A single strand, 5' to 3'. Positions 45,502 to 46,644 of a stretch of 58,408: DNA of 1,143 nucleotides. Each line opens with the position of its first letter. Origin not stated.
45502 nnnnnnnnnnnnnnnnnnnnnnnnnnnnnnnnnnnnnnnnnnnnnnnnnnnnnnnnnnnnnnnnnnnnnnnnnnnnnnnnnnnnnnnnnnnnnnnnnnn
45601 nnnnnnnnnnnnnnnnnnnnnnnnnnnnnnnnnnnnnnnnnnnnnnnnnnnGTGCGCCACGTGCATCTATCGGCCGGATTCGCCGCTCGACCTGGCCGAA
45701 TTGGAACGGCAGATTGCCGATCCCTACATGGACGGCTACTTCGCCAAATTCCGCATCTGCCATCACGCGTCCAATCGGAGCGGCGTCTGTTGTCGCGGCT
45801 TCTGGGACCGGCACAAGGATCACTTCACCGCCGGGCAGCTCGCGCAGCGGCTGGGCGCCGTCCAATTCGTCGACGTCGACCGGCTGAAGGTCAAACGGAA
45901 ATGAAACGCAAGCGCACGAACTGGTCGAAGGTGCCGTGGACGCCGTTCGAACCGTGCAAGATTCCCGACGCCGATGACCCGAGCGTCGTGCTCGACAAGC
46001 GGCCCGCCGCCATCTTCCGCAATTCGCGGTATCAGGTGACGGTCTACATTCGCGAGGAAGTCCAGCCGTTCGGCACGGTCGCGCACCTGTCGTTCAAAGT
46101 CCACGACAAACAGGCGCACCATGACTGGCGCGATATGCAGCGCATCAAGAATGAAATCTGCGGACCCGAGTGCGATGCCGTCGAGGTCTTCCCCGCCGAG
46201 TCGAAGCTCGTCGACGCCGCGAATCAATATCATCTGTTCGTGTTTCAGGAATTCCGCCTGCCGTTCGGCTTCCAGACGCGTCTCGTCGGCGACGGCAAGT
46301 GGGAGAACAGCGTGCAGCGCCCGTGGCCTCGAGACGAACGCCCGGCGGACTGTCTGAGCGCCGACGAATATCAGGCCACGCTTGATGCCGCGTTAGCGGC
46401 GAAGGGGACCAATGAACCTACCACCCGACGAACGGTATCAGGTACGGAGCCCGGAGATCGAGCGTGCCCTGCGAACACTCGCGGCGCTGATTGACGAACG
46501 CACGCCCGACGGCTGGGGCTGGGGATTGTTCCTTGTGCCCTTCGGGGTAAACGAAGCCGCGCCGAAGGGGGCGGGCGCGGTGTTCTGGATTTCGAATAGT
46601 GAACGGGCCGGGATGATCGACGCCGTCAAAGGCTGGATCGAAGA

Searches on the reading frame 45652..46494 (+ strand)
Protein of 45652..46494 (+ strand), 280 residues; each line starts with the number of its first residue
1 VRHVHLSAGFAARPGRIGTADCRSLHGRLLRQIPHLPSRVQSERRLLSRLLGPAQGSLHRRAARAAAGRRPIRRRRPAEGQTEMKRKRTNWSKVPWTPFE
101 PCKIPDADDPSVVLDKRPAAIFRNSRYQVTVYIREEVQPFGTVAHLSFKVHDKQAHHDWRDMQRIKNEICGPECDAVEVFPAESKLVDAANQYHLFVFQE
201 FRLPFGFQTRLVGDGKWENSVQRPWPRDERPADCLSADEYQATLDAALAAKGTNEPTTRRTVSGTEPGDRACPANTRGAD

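Call 14: search_protein_families(library=pfam, proteins=[window:45652-46494:+], max_evalue=0.01)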
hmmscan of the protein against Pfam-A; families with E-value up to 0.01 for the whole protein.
window:45652-46494:+ (280 aa): 1 family
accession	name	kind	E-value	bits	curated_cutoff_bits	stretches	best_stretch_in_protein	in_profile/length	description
PF24746.1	DUF7694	-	1.7e-16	60.2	27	1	143-200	9-66/66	Domain of unknown function (DUF7694)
